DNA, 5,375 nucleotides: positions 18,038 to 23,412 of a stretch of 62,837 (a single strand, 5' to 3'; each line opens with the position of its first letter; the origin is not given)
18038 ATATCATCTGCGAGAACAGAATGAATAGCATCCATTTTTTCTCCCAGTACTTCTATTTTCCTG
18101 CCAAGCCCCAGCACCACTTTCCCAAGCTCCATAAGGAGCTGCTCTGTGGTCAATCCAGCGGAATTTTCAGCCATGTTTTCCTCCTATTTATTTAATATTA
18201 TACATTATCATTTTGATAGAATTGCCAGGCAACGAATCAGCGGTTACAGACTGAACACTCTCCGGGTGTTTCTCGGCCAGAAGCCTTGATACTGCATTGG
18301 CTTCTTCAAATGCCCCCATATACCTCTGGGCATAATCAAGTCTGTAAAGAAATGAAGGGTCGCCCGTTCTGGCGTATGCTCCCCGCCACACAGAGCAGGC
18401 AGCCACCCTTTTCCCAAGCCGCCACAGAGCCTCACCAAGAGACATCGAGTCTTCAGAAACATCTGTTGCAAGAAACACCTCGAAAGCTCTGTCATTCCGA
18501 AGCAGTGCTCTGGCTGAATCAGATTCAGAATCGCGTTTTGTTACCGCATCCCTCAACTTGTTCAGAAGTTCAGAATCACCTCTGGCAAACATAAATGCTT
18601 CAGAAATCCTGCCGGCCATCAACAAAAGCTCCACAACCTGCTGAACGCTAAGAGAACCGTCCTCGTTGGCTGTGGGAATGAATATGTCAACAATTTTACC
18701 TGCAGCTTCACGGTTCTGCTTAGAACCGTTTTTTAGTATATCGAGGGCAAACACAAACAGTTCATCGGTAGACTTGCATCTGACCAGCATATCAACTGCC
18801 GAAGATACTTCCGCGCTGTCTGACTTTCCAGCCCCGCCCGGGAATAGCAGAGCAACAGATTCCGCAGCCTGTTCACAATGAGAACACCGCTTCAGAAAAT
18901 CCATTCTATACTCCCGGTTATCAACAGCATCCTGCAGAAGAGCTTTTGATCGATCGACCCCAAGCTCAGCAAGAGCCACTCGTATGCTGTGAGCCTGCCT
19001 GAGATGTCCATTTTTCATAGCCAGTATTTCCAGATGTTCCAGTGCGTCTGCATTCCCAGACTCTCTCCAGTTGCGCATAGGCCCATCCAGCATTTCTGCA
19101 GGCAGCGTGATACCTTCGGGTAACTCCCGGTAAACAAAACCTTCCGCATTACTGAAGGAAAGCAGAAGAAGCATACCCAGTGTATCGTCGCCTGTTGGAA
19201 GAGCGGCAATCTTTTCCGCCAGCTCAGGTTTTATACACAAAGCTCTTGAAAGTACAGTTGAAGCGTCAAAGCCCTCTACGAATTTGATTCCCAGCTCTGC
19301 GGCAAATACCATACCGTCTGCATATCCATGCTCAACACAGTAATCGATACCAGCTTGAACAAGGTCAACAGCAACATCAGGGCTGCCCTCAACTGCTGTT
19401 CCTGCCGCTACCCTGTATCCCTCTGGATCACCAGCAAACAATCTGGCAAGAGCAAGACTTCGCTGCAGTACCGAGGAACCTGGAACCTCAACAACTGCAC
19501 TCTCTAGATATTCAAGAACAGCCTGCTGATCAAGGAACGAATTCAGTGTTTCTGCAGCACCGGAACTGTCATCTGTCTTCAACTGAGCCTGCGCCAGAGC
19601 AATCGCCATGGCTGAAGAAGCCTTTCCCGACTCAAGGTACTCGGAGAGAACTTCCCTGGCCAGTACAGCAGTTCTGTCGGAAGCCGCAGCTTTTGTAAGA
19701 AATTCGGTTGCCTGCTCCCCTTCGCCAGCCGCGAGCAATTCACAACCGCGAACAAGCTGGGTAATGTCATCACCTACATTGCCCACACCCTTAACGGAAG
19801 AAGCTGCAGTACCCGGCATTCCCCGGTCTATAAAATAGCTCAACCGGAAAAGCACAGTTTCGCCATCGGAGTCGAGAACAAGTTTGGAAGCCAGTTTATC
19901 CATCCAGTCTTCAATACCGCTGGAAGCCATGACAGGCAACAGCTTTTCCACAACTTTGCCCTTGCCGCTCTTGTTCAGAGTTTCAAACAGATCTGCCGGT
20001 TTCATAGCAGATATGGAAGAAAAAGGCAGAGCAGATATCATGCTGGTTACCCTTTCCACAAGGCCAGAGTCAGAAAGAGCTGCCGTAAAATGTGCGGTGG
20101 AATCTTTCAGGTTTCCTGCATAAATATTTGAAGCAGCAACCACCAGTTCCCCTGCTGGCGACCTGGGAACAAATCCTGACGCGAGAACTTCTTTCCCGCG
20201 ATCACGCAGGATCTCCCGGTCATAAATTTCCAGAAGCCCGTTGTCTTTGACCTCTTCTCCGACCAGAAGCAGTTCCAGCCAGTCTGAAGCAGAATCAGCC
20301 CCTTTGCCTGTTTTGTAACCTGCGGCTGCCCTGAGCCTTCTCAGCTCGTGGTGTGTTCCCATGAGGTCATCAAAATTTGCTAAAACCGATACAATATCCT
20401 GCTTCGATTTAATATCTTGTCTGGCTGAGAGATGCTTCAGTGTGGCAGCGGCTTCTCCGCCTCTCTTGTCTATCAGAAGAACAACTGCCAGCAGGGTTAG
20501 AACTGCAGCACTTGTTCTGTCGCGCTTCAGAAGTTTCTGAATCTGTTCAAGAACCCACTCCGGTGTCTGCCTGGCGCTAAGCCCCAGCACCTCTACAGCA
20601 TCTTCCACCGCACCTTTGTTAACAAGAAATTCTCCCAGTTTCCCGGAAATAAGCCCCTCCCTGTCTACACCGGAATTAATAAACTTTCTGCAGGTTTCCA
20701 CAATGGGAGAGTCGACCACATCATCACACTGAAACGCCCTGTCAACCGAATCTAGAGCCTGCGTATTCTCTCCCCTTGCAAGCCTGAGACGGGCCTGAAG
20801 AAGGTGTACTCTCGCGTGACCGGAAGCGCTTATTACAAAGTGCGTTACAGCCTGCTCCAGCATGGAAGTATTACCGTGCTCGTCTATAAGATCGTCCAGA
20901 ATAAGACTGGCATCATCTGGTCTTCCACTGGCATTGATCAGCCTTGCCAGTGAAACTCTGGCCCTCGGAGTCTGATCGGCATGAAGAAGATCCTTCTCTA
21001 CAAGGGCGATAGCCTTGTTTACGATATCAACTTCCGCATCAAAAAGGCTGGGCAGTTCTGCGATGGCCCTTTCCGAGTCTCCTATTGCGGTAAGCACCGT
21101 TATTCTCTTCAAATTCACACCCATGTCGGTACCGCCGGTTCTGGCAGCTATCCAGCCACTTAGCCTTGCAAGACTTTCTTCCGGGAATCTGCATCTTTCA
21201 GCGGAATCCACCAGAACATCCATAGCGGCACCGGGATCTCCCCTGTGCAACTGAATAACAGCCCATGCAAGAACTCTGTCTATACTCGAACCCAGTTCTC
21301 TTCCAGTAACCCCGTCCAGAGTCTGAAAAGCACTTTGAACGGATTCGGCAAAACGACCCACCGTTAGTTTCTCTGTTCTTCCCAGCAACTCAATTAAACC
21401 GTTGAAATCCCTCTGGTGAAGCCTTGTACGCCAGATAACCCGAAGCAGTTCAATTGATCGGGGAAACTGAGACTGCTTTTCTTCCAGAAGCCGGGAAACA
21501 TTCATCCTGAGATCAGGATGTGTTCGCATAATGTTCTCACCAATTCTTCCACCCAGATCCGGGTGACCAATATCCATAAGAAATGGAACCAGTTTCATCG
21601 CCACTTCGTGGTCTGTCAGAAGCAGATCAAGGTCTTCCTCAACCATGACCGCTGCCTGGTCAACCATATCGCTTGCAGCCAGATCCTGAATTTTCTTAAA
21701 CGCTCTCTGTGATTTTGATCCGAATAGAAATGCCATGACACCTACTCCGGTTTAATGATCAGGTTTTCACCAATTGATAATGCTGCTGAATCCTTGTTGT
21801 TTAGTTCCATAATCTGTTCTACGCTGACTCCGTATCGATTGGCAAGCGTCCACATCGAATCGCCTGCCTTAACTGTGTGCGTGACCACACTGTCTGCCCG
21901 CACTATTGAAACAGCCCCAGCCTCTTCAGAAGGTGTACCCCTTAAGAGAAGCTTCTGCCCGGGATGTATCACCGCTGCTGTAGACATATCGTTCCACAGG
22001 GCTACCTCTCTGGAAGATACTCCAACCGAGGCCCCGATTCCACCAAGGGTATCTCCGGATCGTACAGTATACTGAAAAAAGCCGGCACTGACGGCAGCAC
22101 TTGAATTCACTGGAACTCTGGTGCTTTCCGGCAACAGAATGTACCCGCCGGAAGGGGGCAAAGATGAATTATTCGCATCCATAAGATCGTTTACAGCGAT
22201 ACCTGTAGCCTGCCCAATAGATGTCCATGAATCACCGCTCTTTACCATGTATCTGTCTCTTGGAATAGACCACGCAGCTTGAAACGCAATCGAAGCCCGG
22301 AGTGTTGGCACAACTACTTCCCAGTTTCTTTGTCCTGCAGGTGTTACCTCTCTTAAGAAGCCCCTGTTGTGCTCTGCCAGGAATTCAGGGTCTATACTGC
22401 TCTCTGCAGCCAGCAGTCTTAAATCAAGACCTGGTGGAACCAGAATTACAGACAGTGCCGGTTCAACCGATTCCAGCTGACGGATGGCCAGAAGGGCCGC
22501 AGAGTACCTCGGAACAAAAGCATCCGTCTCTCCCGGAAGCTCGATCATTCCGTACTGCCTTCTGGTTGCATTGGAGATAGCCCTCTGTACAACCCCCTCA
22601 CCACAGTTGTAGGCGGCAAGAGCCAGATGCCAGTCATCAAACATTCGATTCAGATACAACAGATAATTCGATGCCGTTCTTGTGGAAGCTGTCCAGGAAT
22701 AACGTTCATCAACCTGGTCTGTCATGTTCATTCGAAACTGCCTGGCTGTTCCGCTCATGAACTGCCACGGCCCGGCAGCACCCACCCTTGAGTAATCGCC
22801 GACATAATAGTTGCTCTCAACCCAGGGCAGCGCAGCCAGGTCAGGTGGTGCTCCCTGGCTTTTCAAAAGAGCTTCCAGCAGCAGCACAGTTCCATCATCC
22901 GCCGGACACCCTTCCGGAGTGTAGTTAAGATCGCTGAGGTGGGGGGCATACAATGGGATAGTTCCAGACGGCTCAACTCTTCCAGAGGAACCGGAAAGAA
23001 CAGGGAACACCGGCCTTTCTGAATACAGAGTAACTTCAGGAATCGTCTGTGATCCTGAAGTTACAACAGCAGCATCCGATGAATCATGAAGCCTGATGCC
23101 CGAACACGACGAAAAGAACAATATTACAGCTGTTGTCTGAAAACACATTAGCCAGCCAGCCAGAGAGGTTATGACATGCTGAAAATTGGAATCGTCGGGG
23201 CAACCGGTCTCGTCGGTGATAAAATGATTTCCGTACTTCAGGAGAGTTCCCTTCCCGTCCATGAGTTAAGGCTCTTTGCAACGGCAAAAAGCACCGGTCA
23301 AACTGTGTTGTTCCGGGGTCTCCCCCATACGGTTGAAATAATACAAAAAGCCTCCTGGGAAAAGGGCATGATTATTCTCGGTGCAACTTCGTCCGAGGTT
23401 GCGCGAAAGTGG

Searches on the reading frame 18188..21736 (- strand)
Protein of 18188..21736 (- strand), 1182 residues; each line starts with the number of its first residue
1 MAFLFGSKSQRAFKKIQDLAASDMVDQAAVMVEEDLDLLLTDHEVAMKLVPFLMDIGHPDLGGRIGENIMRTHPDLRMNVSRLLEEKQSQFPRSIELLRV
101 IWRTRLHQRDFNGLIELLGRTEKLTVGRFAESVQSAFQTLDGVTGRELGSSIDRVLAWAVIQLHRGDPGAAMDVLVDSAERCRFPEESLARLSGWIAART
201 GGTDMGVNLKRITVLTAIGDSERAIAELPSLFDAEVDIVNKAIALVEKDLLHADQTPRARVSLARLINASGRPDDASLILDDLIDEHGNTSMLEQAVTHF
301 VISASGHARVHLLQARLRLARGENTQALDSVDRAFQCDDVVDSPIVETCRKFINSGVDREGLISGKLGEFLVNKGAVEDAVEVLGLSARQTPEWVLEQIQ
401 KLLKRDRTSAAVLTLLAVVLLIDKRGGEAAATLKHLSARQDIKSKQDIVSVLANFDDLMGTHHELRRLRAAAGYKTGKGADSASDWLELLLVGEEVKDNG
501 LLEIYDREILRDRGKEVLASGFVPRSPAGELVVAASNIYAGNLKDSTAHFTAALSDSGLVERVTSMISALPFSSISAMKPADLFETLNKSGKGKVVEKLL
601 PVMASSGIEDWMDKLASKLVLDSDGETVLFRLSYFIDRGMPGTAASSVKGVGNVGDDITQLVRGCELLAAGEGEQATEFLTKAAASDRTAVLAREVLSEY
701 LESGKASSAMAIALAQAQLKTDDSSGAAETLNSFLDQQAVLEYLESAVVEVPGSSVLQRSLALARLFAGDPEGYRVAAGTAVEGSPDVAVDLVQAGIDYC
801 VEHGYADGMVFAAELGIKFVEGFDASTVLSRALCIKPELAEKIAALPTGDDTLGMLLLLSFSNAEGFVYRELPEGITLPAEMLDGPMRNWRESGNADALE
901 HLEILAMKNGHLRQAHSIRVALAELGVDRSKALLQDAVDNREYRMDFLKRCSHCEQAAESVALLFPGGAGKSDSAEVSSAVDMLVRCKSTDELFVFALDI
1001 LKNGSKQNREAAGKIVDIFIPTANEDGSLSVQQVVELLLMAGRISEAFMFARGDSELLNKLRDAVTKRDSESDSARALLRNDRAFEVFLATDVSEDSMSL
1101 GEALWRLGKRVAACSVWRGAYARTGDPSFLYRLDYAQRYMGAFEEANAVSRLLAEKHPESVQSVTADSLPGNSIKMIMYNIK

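Call 24: search_protein_families(library=pfam, proteins=[window:18188-21736:-], max_evalue=0.001)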
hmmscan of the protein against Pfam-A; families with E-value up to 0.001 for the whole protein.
window:18188-21736:- (1182 aa): 2 families
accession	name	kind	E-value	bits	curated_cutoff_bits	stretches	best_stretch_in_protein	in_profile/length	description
PF14559.12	TPR_19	-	2.8e-06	28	25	0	241-290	9-58/68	Tetratricopeptide repeat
PF13428.12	TPR_14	-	0.00092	20.1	23.5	0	257-289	1-33/44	Tetratricopeptide repeat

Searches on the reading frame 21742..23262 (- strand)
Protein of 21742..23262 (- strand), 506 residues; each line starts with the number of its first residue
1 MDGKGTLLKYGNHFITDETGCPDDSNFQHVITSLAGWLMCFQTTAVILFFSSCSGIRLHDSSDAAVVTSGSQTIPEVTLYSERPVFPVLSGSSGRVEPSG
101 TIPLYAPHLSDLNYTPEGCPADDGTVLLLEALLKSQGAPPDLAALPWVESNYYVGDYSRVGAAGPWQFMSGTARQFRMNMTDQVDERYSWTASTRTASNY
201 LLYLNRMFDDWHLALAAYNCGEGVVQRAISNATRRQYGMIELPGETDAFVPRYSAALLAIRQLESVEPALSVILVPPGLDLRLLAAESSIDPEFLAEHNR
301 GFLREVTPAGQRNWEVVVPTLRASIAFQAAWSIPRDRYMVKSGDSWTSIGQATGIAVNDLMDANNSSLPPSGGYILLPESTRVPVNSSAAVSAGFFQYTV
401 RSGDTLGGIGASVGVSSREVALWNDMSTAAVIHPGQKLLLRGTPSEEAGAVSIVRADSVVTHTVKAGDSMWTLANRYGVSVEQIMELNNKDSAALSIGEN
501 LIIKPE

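Call 24: search_protein_families(library=pfam, proteins=[window:21742-23262:-], max_evalue=0.001)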
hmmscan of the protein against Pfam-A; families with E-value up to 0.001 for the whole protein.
window:21742-23262:- (506 aa): 3 families
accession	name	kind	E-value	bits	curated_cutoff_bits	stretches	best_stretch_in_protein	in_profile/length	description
PF01476.26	LysM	-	6.4e-34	116.1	20.9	3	462-504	1-43/43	LysM domain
PF01464.25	SLT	-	6e-20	71.4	21.3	1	130-235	5-111/117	Transglycosylase SLT domain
PF23473.1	LysM3_LYK4_5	-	1.7e-08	34.9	29.3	0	338-365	5-32/48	LYK4/5 LysM3 domain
